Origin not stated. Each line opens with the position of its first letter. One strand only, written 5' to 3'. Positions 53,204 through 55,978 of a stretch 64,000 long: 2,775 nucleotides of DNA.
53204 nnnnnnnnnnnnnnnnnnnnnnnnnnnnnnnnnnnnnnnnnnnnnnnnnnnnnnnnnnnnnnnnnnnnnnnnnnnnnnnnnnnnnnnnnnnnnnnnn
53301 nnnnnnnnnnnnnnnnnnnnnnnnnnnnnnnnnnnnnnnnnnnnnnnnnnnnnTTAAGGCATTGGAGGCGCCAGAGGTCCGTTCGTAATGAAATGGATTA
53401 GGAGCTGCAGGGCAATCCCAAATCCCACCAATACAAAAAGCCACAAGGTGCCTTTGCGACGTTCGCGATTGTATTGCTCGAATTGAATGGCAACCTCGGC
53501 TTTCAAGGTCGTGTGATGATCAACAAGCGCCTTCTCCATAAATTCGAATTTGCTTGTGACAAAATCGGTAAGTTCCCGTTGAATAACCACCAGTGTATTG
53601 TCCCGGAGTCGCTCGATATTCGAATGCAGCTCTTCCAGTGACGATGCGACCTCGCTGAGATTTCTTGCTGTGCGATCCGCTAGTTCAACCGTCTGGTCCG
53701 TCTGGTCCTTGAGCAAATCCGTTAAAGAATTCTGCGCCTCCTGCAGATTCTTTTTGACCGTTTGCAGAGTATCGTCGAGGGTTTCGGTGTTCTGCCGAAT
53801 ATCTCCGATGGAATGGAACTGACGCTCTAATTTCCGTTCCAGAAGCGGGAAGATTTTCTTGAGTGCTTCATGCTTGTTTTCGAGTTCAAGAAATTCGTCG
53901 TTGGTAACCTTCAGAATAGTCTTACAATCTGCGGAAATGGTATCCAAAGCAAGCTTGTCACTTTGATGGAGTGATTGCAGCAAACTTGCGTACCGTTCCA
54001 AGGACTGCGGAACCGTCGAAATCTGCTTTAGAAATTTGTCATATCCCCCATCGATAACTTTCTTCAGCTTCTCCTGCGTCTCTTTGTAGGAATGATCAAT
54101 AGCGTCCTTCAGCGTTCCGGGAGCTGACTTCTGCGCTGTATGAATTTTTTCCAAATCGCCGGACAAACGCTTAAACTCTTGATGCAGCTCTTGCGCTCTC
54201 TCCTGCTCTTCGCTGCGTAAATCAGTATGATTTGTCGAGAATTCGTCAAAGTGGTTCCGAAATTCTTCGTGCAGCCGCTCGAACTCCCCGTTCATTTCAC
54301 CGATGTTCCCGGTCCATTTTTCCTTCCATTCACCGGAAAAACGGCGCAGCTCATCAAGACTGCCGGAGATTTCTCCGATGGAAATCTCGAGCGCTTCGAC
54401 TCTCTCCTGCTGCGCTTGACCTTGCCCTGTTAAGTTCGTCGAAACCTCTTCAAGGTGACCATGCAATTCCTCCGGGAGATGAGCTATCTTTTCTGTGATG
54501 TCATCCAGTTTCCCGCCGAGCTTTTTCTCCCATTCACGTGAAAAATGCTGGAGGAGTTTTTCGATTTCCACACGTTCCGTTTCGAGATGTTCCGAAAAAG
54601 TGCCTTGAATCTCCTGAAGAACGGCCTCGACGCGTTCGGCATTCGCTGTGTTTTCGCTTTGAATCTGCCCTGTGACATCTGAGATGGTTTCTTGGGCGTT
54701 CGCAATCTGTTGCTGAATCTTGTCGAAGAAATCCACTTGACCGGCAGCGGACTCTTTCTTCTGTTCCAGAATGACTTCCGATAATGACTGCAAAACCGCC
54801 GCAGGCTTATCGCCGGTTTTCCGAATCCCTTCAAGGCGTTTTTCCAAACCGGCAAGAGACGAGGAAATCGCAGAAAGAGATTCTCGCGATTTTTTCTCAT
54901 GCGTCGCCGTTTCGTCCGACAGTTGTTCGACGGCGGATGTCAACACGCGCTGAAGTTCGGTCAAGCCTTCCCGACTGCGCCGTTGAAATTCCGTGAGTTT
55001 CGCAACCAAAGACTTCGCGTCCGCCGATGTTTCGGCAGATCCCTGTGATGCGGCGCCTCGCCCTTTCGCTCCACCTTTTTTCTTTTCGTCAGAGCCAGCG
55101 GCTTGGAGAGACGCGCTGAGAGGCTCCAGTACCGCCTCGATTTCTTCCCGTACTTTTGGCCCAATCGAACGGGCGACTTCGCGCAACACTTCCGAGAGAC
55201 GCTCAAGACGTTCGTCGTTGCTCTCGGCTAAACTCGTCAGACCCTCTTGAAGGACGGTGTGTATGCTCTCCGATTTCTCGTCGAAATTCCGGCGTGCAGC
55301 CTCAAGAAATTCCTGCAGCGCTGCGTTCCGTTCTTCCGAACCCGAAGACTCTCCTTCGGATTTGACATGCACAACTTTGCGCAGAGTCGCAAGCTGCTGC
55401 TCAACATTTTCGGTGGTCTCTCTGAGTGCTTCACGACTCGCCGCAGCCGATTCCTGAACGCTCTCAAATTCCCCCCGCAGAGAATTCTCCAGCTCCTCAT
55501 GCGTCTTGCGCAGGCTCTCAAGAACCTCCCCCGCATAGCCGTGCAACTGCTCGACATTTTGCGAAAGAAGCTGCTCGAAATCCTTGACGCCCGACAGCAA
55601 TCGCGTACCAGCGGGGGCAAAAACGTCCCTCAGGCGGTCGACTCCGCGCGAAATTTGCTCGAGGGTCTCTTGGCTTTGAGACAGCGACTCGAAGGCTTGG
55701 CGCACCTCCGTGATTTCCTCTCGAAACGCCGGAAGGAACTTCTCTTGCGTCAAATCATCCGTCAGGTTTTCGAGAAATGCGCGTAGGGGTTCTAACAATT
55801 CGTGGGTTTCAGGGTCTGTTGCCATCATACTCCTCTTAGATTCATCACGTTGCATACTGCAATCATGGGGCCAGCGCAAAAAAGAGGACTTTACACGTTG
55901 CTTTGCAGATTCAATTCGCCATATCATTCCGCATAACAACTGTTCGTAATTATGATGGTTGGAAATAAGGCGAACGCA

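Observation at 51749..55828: Unknown gene pair: 824-aa tail-anchored acidic coiled-coil protein plus 513-aa helical partner with a G-domain-like but P-loop-less N-terminus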

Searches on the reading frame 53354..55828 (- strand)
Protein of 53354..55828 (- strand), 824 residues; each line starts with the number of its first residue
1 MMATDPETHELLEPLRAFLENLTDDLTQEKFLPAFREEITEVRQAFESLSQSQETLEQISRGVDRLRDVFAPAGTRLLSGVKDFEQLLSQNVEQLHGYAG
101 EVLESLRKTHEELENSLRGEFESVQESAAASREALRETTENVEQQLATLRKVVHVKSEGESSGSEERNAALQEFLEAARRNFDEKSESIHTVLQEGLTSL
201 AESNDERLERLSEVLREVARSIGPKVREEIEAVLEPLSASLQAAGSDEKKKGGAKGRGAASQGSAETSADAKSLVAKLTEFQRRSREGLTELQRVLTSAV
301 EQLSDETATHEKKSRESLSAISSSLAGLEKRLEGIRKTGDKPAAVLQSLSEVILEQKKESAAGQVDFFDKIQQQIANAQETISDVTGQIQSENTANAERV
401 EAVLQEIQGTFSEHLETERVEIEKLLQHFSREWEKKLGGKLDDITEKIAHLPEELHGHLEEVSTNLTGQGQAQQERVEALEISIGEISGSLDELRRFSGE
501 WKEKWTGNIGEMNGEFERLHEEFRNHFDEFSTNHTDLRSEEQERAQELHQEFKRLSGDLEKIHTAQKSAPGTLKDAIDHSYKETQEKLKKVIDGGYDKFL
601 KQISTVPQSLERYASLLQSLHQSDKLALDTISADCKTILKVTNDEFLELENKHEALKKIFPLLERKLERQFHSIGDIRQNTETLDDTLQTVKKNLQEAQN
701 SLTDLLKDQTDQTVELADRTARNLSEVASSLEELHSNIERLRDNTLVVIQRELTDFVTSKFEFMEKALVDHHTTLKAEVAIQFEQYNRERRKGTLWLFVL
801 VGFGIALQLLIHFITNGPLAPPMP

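Call 3: search_protein_families(library=pfam, proteins=[window:53354-55828:-], max_evalue=1)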
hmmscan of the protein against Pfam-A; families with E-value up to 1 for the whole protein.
window:53354-55828:- (824 aa): 18 families
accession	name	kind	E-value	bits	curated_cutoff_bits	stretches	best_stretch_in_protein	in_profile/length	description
PF01442.23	Apolipoprotein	-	1e-16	61.6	90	5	344-479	37-176/190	Apolipoprotein A1/A4/E domain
PF07464.16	ApoLp-III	-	1.3e-10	42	36.3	3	457-611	2-144/146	Apolipophorin-III precursor (apoLp-III)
PF04513.17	Baculo_PEP_C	-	4.7e-09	36.9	38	1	269-338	38-107/140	Baculovirus polyhedron envelope protein, PEP, C terminus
PF04108.17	ATG17_like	-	3.7e-05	23.8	43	3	502-645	133-265/355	Autophagy protein ATG17-like domain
PF16752.10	TBCC_N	-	0.0024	18.6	27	1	390-451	13-74/115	Tubulin-specific chaperone C N-terminal domain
PF07889.17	DUF1664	-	0.0036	17.8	34.6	0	407-488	42-121/124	Protein of unknown function (DUF1664)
PF09820.16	AAA-ATPase_like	-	0.0042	17.3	26.1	1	529-623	79-176/201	Predicted AAA-ATPase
PF06103.16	DUF948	-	0.0048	17.5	37.2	0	98-154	16-75/89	Bacterial protein of unknown function (DUF948)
PF05478.16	Prominin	-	0.008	14.7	34.3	1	30-232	187-371/799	Prominin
PF21086.3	ACT_PSP_2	-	0.032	14.7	24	0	720-742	13-35/77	ACT domain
PF19840.4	DUF6317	-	0.12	13.6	27.4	0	682-714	43-75/100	Family of unknown function (DUF6317)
PF19176.5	DUF5858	-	0.15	12.3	27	0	508-527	26-45/61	Family of unknown function (DUF5858)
PF02601.20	Exonuc_VII_L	-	0.16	11.8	35.9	1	73-214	141-265/315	Exonuclease VII, large subunit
PF01133.22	ER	-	0.18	12.4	25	0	720-770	42-92/98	Enhancer of rudimentary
PF11815.13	DUF3336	-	0.19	11.9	25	0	634-713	49-126/138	Domain of unknown function (DUF3336)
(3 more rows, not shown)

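Call 4: search_protein_families(library=ncbifam, proteins=[window:53354-55828:-], max_evalue=1)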
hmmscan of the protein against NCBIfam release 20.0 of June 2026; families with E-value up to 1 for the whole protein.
window:53354-55828:- (824 aa): 18 families
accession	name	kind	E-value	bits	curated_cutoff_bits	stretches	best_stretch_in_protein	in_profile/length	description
NF047516.1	LA_3659_fam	equivalog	6.6e-11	42.2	36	3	284-456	33-206/221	LA_3659 family protein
NF047514.1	SpiroCoCo_N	equivalog_domain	6.6e-11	42.2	75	3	284-456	33-206/221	SpiroCoCo family coiled-coil protein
NF045780.1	TrlF_fam_ATP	equivalog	9.6e-09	34.5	350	3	279-604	432-774/944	TrlF family AAA-like ATPase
TIGR02168.1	SMC_prok_B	equivalog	2.3e-08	32.3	567.35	3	256-559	664-983/1181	chromosome segregation protein SMC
NF047515.1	SpiroCoCo_C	equivalog_domain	1.3e-07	31.1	125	3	443-630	28-209/313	SpiroCoCo family coiled-coil protein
TIGR02169.1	SMC_prok_A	equivalog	7e-07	27.3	729.4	2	395-709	185-500/1165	chromosome segregation protein SMC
TIGR04527.1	mycoplas_twoTM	subfamily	3e-06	27.1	125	2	379-490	35-129/248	MG_279/MG_280 family protein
NF045487.1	ASRP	equivalog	1.4e-05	23.9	300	3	270-590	146-454/593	archaea-specific SMC-related protein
NF033914.0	antiphage_ZorA_1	subfamily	4e-05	22.1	190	4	40-221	290-476/619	anti-phage ZorAB system protein ZorA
NF033916.0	antiphage_ZorA_3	subfamily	0.0066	15.4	250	1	574-732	352-464/509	anti-phage ZorAB system protein ZorA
TIGR00309.1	V_ATPase_subD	subfamily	0.019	14.6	72.25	1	640-723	5-85/209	V-type ATP synthase subunit D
NF043058.1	T4SS_LegC2C7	subfamily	0.02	13.9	350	2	34-216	140-312/348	LegC2/C7 family Dot/Icm T4SS effector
TIGR01985.1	phasin_2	equivalog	0.037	14.5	99.7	1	92-157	10-76/123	phasin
NF053516.1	TranRepPrsAVib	equivalog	0.051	13.4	300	1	535-608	71-145/208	TetR family transcriptional repressor PsrA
TIGR00996.1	Mtu_fam_mce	paralog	0.11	11.7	140.5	1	296-431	151-287/291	MCE family protein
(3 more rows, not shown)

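Call 12: find_homologous_proteins(query=window:53354-55828:-, max_evalue=0.001)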
Query window:53354-55828:- (824 aa): 24 proteins with E <= 0.001 among 8000 candidates.
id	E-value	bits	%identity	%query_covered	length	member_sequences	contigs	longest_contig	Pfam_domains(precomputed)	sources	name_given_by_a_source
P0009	0.0e+0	1517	88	100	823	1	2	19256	PF04513.18,PF07464.17,PF01442.24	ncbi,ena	-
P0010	0.0e+0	1467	84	100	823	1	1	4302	PF04513.18,PF07464.17,PF01442.24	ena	-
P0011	0.0e+0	1465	84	100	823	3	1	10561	PF04513.18,PF07464.17,PF01442.24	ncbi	-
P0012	1.2e-197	677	37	100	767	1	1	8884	PF04513.18,PF01442.24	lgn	-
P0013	2.2e-192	660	44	99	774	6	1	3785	PF04513.18,PF07464.17,PF01442.24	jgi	-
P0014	2.0e-184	633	43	100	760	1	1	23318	-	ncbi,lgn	-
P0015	7.3e-184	631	42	100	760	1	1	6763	PF04513.18,PF01442.24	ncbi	ncbi:MAG: hypothetical protein V1784_08450 [bacterium]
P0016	3.1e-169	583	38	100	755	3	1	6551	PF04513.18,PF01442.24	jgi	jgi:predicted DNA-binding protein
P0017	1.2e-81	294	27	99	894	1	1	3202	PF01442.24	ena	-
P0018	1.5e-79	287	28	95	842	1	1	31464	PF04513.18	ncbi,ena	-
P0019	3.2e-75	272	28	95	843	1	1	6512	PF01442.24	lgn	-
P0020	4.6e-75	272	28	95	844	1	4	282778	PF01442.24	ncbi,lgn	-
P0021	1.0e-74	271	28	99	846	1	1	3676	-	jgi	jgi:hypothetical protein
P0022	1.9e-74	270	28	95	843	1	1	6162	PF04513.18,PF01442.24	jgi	-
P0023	5.5e-73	265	31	35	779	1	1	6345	PF01442.24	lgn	-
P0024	1.7e-71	260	27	99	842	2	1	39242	PF04513.18,PF01442.24,PF04108.18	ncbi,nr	ncbi:hypothetical protein EHM69_02985 [candidate division KSB1 bacterium]|nr:MAG: hypothetical prote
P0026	7.4e-70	255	29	99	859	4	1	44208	PF01442.24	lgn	-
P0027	3.7e-69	252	52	17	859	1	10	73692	PF01442.24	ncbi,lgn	-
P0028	5.1e-69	252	27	98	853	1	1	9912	PF07464.17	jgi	jgi:translation initiation factor 2B subunit (eIF-2B alpha/beta/delta family)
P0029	2.4e-67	246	29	99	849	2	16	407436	PF01442.24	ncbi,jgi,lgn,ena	-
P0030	9.2e-66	241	28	100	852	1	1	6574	PF01442.24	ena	-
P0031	9.4e-66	241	28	100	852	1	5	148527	PF01442.24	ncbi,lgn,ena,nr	ncbi:MAG: hypothetical protein KDB65_01965 [Calditrichaeota bacterium]|nr:hypothetical protein [Cald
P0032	1.6e-65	240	28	98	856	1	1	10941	PF01442.24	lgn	-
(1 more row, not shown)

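Call 14: find_encoding_contigs(protein=P0029, flank=10000, max_places=2)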
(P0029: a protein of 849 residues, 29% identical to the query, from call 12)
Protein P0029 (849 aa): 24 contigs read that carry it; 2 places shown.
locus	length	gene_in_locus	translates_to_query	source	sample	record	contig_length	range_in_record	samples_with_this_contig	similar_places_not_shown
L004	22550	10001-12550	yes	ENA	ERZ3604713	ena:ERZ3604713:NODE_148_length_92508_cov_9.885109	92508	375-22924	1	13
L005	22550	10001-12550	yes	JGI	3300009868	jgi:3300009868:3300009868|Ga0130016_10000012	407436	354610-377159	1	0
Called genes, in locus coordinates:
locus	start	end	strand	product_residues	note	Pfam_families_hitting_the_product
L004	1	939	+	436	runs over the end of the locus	?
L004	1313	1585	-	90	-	-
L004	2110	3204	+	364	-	PF03403:PAF-AH_p_II (faint), PF01738:DLH, PF00326:Peptidase_S9 (faint)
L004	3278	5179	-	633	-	PF00930:DPPIV_N (faint), PF07676:PD40 (faint), PF25174:Beta-prop_THOC3, PF26550:Tricorn_2nd (weak), PF02897:Peptidase_S9_N, PF00756:Esterase (weak), PF20434:BD-FAE, PF00326:Peptidase_S9, +5 more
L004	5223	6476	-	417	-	PF12704:MacB_PCD, PF02687:FtsX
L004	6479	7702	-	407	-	PF12704:MacB_PCD, PF02687:FtsX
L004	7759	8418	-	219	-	PF02463:SMC_N (weak), PF00005:ABC_tran, PF13304:AAA_21 (faint)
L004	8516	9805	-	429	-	PF25917:BSH_RND, PF25990:Beta-barrel_YknX, PF25989:YknX_C (weak)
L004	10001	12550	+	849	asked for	PF01442:Apolipoprotein (faint)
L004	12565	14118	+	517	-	-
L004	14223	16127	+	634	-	PF07244:POTRA (faint), PF01103:Omp85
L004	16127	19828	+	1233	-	PF05359:DUF748 (weak), PF27051:TamB_N, PF04357:TamB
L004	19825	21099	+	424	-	PF07244:POTRA, PF01103:Omp85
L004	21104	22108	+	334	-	PF01180:DHO_dh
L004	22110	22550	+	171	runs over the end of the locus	PF14559:TPR_19 (faint), PF00515:TPR_1 (faint), PF07719:TPR_2 (faint), PF13432:TPR_16 (faint), PF13181:TPR_8 (faint), PF13431:TPR_17 (faint)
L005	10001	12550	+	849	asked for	PF01442:Apolipoprotein (faint)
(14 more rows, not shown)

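Call 15: find_encoding_contigs(protein=P0031, flank=10000, max_places=2)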
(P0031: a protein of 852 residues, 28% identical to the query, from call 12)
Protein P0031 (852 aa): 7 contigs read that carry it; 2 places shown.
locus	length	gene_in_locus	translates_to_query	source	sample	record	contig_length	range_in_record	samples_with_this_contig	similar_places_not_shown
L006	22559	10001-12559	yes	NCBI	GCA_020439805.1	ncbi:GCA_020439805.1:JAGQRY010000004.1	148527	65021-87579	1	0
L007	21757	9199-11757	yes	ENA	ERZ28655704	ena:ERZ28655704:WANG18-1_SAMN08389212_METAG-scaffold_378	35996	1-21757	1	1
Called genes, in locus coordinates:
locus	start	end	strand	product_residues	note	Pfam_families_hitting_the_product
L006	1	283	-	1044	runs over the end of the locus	PF18962:Por_Secre_tail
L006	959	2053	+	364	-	PF08327:AHSA1 (weak), PF01738:DLH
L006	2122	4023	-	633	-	PF00930:DPPIV_N (faint), PF02897:Peptidase_S9_N, PF07676:PD40 (faint), PF25174:Beta-prop_THOC3 (weak), PF26550:Tricorn_2nd (weak), PF00756:Esterase (weak), PF20434:BD-FAE, PF00326:Peptidase_S9, +6 more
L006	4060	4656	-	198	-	PF13302:Acetyltransf_3, PF13420:Acetyltransf_4 (weak), PF00583:Acetyltransf_1 (weak)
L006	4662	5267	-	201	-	PF13302:Acetyltransf_3, PF13420:Acetyltransf_4, PF00583:Acetyltransf_1 (weak)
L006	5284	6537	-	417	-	PF12704:MacB_PCD, PF02687:FtsX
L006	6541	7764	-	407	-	PF12704:MacB_PCD, PF02687:FtsX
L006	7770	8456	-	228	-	PF02463:SMC_N (faint), PF00005:ABC_tran, PF13304:AAA_21 (faint)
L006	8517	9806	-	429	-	PF25917:BSH_RND, PF25990:Beta-barrel_YknX, PF25989:YknX_C (weak)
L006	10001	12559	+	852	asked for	PF01442:Apolipoprotein (faint)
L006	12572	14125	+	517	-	-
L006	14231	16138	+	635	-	PF07244:POTRA (faint), PF01103:Omp85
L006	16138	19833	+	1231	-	PF05359:DUF748 (weak), PF27051:TamB_N, PF04357:TamB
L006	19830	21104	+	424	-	PF01103:Omp85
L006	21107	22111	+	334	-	PF01180:DHO_dh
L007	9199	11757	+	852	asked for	PF01442:Apolipoprotein (faint)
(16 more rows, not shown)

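Call 16: find_encoding_contigs(protein=P0024, flank=10000, max_places=2)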
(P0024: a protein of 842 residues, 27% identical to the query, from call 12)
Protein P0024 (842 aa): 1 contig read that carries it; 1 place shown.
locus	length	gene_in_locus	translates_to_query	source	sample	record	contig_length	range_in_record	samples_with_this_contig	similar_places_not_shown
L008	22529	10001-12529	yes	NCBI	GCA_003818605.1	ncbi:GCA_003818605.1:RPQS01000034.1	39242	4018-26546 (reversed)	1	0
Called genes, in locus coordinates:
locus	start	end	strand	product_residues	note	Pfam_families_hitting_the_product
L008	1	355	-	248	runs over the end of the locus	PF00300:His_Phos_1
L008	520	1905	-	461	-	PF00083:Sugar_tr (weak), PF05977:MFS_3, PF07690:MFS_1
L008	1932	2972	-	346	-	-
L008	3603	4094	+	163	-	PF00210:Ferritin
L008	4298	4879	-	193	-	PF13302:Acetyltransf_3, PF13420:Acetyltransf_4, PF13523:Acetyltransf_8, PF00583:Acetyltransf_1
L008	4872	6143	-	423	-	PF12704:MacB_PCD, PF02687:FtsX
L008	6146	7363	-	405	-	PF12704:MacB_PCD, PF02687:FtsX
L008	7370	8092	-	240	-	PF02463:SMC_N (faint), PF00005:ABC_tran, PF13304:AAA_21 (faint)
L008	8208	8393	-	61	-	-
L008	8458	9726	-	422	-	PF25917:BSH_RND, PF25973:BSH_CzcB (weak), PF25984:BSH_YknX (faint), PF25990:Beta-barrel_YknX, PF26002:Beta-barrel_AprE (weak), PF25954:Beta-barrel_RND_2 (weak)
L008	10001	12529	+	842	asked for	PF01442:Apolipoprotein (faint), PF04108:ATG17_like (faint), PF04513:Baculo_PEP_C (faint)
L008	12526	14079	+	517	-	-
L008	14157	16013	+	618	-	PF07244:POTRA (faint), PF01103:Omp85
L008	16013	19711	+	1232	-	PF05170:AsmA (weak), PF05359:DUF748, PF27051:TamB_N (faint), PF04357:TamB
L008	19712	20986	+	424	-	PF01103:Omp85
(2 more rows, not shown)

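Call 40: search_solved_structures(query=A3, max_evalue=1, show_alignments=0)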
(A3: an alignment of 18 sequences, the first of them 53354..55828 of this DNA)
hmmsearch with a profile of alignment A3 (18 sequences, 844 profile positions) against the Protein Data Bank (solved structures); distinct sequences matched with E-value up to 1: 145 (the best 60 are shown).
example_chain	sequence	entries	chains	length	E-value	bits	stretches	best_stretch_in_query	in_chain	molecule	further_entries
3s84_A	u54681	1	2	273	7.5e-09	37.6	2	461-578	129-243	Apolipoprotein A-IV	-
9hx4_F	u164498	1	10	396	1.5e-07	33.3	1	71-434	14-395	Apolipoprotein A-IV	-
6clz_B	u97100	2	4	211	6.9e-06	27.8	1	441-529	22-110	Apolipoprotein A-I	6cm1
4tql_A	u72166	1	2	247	5.3e-05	24.8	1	91-179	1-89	Three helix bundle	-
4v6m_A0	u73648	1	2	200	0.0002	22.9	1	461-530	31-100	Apolipoprotein A-I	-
1av1_A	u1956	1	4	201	0.00021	22.9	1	461-530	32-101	APOLIPOPROTEIN A-I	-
8eqs_C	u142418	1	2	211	0.00023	22.7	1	462-530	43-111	Apolipoprotein A-I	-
7kjr_C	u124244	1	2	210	0.00023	22.7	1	462-530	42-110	Apolipoprotein A-I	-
2msc_A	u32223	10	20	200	0.00025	22.6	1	461-530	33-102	Apolipoprotein A-I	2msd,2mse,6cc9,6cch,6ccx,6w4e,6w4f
6pts_A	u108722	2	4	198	0.00025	22.6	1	461-530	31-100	Apolipoprotein A-I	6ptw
3r2p_A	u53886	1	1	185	0.00037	22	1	461-582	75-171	Apolipoprotein A-I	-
8qyd_A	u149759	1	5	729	0.0004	21.9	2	402-572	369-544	Anti-phage defense ZorAB system ZorA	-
3k2s_A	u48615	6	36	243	0.00042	21.9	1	461-530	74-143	Apolipoprotein A-I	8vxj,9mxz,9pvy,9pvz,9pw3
8u44_B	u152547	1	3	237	0.00065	21.2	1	316-475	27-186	Hemagglutinin HA2 chain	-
2l7b_A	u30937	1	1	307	0.00068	21.2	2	456-547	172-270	Apolipoprotein E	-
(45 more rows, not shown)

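Call 51: list_cluster_members(proteins=[P0009, P0011, P0014, P0015, P0018, P0020, P0027, P0029, P0003, P0024])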
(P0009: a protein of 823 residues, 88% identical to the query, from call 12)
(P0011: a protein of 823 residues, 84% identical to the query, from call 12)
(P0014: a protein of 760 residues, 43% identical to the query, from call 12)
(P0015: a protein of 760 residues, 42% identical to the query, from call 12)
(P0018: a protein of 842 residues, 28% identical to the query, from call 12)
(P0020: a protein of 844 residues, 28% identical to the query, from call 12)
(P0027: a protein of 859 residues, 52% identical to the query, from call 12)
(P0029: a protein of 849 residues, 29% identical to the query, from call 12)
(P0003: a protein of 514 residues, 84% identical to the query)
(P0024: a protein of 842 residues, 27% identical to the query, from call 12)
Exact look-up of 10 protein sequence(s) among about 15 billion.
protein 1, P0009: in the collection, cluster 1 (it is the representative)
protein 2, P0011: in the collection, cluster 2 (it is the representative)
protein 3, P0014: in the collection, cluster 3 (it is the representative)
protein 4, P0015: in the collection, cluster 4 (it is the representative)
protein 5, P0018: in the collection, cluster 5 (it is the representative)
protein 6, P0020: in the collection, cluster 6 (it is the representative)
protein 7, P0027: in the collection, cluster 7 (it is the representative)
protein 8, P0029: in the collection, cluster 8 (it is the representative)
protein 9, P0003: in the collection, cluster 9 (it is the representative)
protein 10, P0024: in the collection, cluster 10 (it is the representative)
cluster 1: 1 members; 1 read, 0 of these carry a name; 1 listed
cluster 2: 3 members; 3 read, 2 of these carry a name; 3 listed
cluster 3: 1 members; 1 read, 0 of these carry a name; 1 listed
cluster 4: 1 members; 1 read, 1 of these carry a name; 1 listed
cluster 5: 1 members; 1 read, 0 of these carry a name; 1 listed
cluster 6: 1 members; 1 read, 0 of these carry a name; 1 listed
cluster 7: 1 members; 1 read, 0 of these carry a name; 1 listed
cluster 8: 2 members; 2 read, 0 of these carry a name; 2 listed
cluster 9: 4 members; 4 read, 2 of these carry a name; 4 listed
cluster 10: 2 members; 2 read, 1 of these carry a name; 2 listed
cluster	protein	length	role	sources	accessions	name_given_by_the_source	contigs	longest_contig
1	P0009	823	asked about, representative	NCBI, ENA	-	-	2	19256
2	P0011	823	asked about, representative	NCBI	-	-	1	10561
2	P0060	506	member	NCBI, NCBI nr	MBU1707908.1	hypothetical protein KKB28_08365, partial [bacterium] | hypothetical protein [bacterium]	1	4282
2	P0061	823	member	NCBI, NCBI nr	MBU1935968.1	hypothetical protein KKG05_01090 [bacterium] | hypothetical protein [bacterium]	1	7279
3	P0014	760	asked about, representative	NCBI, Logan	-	-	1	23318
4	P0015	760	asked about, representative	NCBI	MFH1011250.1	MAG: hypothetical protein V1784_08450 [bacterium]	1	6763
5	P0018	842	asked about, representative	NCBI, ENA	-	-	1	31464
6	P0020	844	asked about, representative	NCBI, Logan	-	-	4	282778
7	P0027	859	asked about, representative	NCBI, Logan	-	-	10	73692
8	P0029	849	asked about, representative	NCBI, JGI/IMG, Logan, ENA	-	-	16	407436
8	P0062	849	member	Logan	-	-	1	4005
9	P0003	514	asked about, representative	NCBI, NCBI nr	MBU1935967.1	hypothetical protein KKG05_01085 [bacterium] | hypothetical protein [bacterium]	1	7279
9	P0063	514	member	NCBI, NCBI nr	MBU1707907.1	hypothetical protein KKB28_08360 [bacterium] | hypothetical protein [bacterium]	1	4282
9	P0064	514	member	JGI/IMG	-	-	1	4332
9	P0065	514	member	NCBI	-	-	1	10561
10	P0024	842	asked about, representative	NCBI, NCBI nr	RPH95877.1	hypothetical protein EHM69_02985 [candidate division KSB1 bacterium] | MAG: hypothetical protein EHM69_02985 [candidate division KSB1 bacterium]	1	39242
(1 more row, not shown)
